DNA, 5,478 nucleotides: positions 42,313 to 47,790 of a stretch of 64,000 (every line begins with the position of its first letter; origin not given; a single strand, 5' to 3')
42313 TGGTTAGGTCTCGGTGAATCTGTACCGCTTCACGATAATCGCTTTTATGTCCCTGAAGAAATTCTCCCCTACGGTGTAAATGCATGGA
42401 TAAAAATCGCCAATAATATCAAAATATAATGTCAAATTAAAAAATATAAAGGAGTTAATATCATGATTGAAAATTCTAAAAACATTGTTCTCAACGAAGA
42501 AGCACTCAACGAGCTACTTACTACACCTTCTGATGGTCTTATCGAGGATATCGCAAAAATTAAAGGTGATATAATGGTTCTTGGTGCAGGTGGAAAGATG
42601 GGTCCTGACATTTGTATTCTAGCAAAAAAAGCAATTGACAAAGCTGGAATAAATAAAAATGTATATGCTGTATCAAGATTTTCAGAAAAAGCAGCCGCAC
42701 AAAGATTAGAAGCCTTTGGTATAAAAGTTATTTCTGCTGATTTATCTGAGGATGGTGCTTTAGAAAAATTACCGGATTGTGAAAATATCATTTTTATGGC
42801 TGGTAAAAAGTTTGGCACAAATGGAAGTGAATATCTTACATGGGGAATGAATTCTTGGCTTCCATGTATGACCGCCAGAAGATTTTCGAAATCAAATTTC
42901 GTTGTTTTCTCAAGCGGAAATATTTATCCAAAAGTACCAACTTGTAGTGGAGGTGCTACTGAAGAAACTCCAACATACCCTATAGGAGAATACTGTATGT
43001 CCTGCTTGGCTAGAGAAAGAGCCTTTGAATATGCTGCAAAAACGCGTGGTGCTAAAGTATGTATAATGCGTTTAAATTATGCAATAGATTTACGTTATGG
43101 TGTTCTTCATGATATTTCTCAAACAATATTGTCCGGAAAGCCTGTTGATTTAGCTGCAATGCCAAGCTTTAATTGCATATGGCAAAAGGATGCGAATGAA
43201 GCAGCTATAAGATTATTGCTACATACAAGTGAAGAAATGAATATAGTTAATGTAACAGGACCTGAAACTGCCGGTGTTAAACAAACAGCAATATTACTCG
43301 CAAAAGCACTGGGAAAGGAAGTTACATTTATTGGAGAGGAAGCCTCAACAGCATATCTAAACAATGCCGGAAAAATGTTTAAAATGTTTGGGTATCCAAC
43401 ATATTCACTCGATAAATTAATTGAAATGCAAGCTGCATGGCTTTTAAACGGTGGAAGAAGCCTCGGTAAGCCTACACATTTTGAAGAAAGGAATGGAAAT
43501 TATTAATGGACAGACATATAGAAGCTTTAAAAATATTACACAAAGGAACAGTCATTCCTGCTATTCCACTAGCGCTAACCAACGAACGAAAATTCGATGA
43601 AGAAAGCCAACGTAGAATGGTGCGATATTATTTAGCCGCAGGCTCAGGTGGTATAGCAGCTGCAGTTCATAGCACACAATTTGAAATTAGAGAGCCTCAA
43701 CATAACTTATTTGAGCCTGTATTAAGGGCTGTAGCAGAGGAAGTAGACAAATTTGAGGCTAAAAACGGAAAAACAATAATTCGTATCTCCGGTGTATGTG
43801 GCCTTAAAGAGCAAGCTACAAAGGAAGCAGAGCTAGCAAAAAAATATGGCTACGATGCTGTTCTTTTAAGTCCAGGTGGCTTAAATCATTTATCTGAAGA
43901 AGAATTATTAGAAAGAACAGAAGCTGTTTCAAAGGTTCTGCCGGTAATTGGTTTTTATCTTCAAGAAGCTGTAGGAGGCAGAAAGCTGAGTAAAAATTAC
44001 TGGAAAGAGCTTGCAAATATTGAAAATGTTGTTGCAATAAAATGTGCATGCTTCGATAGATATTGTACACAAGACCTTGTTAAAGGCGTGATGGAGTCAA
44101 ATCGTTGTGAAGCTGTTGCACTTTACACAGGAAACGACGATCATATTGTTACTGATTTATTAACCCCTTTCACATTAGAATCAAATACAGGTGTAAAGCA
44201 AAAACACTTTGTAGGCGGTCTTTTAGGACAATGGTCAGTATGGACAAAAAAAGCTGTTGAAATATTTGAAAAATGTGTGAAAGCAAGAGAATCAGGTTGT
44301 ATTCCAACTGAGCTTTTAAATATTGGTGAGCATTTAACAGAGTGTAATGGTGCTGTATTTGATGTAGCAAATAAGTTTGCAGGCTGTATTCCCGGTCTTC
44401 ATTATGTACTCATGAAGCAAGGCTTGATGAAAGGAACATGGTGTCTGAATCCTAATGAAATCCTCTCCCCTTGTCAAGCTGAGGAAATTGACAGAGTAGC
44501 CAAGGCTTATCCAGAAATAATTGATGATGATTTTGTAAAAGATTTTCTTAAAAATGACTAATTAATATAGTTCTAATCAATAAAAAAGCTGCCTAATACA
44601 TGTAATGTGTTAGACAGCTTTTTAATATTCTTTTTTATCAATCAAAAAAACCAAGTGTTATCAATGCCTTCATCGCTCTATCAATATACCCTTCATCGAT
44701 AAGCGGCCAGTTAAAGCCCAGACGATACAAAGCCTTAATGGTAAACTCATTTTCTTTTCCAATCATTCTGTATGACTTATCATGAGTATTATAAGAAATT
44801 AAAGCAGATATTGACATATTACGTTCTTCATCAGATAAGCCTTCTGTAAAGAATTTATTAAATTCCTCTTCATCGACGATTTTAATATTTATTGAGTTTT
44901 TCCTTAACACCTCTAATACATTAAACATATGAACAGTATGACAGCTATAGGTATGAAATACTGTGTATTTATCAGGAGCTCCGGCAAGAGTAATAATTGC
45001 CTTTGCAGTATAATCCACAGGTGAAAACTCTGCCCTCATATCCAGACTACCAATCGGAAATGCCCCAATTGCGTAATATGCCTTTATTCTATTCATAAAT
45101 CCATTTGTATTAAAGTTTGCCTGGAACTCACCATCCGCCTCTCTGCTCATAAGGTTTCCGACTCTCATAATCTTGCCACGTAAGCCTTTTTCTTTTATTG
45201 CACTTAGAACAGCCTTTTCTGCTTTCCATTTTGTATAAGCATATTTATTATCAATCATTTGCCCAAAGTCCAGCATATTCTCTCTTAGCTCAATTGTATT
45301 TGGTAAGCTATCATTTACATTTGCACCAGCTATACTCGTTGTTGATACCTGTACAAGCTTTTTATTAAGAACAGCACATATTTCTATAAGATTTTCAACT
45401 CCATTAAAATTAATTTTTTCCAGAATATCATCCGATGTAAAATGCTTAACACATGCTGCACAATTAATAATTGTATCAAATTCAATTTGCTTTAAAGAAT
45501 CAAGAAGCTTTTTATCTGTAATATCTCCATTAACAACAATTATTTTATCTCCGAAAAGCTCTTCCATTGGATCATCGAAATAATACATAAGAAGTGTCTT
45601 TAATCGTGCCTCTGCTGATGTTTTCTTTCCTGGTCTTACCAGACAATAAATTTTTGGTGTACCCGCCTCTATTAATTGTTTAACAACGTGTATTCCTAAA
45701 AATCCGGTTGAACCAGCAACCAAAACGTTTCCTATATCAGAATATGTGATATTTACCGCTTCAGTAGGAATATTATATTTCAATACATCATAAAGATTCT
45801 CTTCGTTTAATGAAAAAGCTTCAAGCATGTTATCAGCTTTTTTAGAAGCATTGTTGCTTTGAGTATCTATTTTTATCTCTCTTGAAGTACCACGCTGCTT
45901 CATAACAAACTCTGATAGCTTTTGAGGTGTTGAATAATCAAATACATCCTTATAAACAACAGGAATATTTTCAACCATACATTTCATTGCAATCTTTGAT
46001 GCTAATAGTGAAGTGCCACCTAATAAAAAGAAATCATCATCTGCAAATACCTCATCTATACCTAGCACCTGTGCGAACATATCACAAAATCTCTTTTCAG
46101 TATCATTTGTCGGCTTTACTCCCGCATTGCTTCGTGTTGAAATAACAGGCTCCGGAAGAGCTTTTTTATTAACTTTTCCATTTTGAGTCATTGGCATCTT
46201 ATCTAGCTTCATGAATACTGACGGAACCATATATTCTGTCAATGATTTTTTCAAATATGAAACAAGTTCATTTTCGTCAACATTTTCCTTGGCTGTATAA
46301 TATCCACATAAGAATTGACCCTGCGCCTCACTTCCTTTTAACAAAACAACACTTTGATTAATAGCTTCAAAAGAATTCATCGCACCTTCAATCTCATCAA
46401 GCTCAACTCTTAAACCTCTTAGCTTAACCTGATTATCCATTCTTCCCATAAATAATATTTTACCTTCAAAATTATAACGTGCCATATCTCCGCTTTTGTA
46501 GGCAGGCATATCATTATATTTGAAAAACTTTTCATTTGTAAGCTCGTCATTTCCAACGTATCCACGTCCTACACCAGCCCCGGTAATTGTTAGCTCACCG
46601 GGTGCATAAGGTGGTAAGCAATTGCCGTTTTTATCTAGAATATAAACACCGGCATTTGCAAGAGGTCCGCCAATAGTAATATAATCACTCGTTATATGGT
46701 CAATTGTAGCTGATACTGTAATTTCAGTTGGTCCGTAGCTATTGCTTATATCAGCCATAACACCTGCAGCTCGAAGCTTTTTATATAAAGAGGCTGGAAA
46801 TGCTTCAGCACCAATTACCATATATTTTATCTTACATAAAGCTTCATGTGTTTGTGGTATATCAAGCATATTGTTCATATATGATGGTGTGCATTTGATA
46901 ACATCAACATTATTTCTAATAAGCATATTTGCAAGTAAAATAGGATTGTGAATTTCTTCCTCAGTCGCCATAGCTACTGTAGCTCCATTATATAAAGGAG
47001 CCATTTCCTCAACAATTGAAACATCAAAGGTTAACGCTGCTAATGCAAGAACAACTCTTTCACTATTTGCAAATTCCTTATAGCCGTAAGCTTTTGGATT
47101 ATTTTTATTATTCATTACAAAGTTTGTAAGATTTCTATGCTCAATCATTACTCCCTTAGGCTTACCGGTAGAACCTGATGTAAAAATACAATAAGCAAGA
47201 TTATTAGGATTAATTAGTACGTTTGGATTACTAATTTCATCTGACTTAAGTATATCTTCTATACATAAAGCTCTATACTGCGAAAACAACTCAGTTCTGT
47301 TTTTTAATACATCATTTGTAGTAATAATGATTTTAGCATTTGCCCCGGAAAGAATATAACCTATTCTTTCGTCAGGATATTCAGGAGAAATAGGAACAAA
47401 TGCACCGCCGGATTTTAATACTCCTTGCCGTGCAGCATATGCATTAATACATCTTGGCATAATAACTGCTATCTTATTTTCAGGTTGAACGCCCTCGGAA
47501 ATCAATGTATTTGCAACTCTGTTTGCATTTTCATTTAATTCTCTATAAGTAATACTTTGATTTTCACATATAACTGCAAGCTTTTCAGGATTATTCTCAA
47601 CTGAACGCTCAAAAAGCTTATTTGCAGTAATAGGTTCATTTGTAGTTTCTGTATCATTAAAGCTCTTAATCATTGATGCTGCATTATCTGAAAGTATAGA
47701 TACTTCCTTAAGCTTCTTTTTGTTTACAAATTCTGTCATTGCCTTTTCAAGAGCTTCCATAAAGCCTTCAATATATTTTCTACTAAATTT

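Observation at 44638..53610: Stand-alone trimodular NRPS ending in a reductase domain, predicting a peptide aldehyde or alcohol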

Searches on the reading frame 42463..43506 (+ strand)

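Call 7: search_protein_families(library=ncbifam, proteins=[window:42463-43506:+], max_evalue=0.00001)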
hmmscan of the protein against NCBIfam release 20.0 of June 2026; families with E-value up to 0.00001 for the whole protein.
window:42463-43506:+ (347 aa): 0 families

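Call 20: search_protein_families(library=pfam, proteins=[window:42463-43506:+], max_evalue=0.01)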
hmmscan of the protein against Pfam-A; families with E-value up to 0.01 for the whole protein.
window:42463-43506:+ (347 aa): 2 families
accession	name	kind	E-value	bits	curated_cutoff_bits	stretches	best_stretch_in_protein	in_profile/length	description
PF01370.27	Epimerase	-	1.2e-08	35.1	20.9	1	37-205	1-170/240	NAD dependent epimerase/dehydratase family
PF05368.20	NmrA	-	0.002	18.2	27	1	35-111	3-74/298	NmrA-like family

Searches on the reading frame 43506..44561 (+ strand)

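Call 7: search_protein_families(library=ncbifam, proteins=[window:43506-44561:+], max_evalue=0.00001)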
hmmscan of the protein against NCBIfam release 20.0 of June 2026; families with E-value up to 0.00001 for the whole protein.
window:43506-44561:+ (351 aa): 1 family
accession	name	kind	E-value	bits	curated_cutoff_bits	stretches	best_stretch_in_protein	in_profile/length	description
NF002958.0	PRK03620.1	subfamily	2e-06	26.9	278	1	24-184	22-171/307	5-dehydro-4-deoxyglucarate dehydratase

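Call 20: search_protein_families(library=pfam, proteins=[window:43506-44561:+], max_evalue=0.01)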
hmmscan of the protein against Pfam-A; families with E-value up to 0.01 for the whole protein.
window:43506-44561:+ (351 aa): 1 family
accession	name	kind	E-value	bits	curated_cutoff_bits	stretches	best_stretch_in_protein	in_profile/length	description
PF00701.28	DHDPS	-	1.7e-09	37.2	22.1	1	15-215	4-192/289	Dihydrodipicolinate synthetase family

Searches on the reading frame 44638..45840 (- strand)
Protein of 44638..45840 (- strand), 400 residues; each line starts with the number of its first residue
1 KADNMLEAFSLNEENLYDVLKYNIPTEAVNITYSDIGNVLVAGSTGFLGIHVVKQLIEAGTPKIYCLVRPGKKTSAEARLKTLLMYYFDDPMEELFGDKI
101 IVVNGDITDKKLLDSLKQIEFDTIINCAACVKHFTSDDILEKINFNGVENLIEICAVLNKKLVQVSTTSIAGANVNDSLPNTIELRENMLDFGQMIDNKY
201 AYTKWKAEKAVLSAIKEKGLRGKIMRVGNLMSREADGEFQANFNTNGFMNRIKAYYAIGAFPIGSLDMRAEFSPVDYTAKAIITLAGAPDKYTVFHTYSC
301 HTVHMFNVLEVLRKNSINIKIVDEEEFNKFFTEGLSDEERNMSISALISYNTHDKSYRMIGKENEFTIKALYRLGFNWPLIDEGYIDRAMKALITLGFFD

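Call 44: search_solved_structures(query=window:44638-45840:-, max_evalue=1e-8, show_alignments=3)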
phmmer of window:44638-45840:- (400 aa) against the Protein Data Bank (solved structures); distinct sequences matched with E-value up to 1e-8: 5.
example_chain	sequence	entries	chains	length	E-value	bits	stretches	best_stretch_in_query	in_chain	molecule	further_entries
6vtj_A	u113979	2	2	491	1.9e-71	244.2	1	33-399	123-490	Non-ribosomal peptide synthetase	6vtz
4f6c_A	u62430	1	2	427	5.9e-37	130.8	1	18-386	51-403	AusA reductase domain protein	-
4f6l_B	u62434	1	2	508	9.8e-37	130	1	18-386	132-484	AusA reductase domain protein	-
4u7w_A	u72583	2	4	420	1.5e-18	70.2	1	36-399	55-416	MxaA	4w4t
8v1x_A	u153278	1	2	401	4.3e-16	62.1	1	25-335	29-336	Type I polyketide synthase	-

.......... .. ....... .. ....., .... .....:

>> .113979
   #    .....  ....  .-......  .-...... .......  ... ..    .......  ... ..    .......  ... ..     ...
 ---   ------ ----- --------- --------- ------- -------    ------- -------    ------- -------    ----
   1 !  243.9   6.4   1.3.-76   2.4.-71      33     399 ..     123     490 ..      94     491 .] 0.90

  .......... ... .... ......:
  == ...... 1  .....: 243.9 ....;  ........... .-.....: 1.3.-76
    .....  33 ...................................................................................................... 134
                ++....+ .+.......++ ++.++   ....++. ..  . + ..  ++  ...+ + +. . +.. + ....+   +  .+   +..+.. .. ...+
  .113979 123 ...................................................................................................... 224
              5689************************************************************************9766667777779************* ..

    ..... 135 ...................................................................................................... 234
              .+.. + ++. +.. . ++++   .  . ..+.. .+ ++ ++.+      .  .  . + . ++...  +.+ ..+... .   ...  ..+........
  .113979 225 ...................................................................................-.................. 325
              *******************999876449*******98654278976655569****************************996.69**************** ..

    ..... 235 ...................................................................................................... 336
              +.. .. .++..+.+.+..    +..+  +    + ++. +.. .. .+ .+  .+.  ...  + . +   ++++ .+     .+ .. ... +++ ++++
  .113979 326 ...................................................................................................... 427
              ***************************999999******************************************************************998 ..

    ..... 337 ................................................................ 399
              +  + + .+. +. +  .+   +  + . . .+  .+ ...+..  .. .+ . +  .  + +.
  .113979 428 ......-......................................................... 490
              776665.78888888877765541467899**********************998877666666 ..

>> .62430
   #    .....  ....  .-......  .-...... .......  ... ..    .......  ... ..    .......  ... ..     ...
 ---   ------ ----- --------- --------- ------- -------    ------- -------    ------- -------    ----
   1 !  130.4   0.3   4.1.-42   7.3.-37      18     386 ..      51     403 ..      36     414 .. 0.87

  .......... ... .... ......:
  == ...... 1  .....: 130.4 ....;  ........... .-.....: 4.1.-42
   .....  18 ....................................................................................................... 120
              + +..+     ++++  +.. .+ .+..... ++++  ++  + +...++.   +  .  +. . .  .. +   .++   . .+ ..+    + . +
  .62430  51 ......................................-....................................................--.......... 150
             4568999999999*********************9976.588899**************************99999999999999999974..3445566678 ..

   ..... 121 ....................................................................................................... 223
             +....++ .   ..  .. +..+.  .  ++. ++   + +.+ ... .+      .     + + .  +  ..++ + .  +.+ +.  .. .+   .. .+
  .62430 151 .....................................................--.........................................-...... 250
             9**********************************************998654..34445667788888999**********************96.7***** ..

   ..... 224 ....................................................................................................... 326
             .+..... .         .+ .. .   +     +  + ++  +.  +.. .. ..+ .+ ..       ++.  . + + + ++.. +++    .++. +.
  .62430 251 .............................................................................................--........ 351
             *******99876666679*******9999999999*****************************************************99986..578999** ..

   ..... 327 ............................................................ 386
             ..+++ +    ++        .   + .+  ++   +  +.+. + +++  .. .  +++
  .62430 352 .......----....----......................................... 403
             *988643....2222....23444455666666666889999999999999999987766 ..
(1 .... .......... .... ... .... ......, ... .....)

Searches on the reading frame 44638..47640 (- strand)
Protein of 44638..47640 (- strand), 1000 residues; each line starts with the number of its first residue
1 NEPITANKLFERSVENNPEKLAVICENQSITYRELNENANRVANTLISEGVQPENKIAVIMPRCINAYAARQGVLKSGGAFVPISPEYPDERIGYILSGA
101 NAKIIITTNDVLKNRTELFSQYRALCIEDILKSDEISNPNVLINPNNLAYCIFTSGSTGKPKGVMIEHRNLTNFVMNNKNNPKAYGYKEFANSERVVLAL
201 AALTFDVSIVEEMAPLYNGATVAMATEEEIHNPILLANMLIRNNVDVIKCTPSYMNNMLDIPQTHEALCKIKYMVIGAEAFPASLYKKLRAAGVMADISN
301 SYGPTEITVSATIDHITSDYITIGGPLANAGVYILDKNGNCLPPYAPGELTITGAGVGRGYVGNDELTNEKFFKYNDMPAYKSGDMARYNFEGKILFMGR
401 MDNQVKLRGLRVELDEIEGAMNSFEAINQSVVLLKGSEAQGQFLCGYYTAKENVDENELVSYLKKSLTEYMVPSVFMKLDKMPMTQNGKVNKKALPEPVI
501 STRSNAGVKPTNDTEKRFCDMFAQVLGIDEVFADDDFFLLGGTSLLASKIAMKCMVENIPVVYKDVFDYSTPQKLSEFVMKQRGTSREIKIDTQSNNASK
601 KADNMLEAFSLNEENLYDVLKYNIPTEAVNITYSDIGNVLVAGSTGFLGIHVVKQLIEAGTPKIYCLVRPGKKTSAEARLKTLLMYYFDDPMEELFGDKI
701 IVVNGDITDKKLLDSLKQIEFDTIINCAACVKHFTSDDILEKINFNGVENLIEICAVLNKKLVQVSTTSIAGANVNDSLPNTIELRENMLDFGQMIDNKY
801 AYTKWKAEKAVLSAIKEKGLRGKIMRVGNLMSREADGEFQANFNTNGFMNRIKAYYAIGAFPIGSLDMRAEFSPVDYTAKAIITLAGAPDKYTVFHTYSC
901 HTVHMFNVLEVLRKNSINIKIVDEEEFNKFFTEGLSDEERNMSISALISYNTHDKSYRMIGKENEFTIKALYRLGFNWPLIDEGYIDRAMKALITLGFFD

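Call 12: find_homologous_proteins(query=window:44638-47640:-, max_evalue=1e-30)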
Query window:44638-47640:- (1000 aa): 4409 proteins with E <= 1e-30 among 8000 candidates; the best 120 are listed.
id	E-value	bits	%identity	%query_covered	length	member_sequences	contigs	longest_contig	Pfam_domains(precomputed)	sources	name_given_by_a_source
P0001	0.0e+0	1248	52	100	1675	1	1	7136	PF00668.26,PF04321.24,PF16363.12,PF00550.32,PF01073.26,PF00501.35,PF13193.13,PF07993.19,PF01370.28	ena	-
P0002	0.0e+0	1210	55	100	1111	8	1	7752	PF04321.24,PF16363.12,PF02719.22,PF00550.32,PF01073.26,PF00501.35,PF13193.13,PF07993.19,PF01370.28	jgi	jgi:amino acid adenylation domain-containing protein/thioester reductase-like protein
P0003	0.0e+0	1203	55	100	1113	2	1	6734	PF04321.24,PF16363.12,PF02719.22,PF00550.32,PF01073.26,PF00501.35,PF13193.13,PF07993.19,PF01370.28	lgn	-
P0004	0.0e+0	1203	54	100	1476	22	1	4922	PF00668.26,PF04321.24,PF16363.12,PF00550.32,PF01073.26,PF00501.35,PF13193.13,PF07993.19,PF01370.28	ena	-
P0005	0.0e+0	1176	54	100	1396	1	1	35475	PF00668.26,PF04321.24,PF16363.12,PF02719.22,PF00550.32,PF01073.26,PF00501.35,PF13193.13,PF07993.19,PF01370.28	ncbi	ncbi:MAG: amino acid adenylation domain-containing protein [Ruminococcus sp.]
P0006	0.0e+0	1103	48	99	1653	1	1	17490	PF00668.26,PF04321.24,PF16363.12,PF00550.32,PF01073.26,PF00501.35,PF13193.13,PF07993.19,PF01370.28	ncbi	ncbi:MAG: amino acid adenylation domain-containing protein, partial [Anaerovibrio sp.]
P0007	0.0e+0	1080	47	100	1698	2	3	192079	PF00668.26,PF04321.24,PF16363.12,PF00550.32,PF01073.26,PF00501.35,PF13193.13,PF07993.19,PF01370.28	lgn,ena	-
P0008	0.0e+0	1069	46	100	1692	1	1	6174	PF00668.26,PF04321.24,PF16363.12,PF02719.22,PF00550.32,PF01073.26,PF00501.35,PF13193.13,PF07993.19,PF01370.28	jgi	jgi:amino acid adenylation domain-containing protein/thioester reductase-like protein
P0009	0.0e+0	1053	47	100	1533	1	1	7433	PF00668.26,PF04321.24,PF16363.12,PF00550.32,PF01073.26,PF00501.35,PF13193.13,PF07993.19,PF01370.28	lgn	-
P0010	0.0e+0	1046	49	100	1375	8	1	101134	PF00668.26,PF04321.24,PF16363.12,PF00550.32,PF01073.26,PF00501.35,PF13193.13,PF07993.19,PF01370.28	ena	-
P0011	0.0e+0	1043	49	100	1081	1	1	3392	PF04321.24,PF16363.12,PF00550.32,PF01073.26,PF00501.35,PF13193.13,PF07993.19,PF01370.28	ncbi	ncbi:MAG: amino acid adenylation domain-containing protein, partial [Acutalibacteraceae bacterium]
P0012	0.0e+0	1030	44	99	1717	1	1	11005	PF00668.26,PF04321.24,PF00550.32,PF01073.26,PF00501.35,PF13193.13,PF07993.19,PF01370.28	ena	-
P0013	0.0e+0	1028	45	100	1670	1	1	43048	PF00668.26,PF04321.24,PF16363.12,PF00550.32,PF01073.26,PF00501.35,PF13193.13,PF07993.19,PF01370.28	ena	-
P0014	0.0e+0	1020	46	100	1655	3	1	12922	PF00668.26,PF04321.24,PF16363.12,PF00550.32,PF01073.26,PF00501.35,PF13193.13,PF07993.19,PF01370.28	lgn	-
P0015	0.0e+0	1019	48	97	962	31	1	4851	PF04321.24,PF16363.12,PF00550.32,PF01073.26,PF00501.35,PF13193.13,PF07993.19,PF01370.28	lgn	-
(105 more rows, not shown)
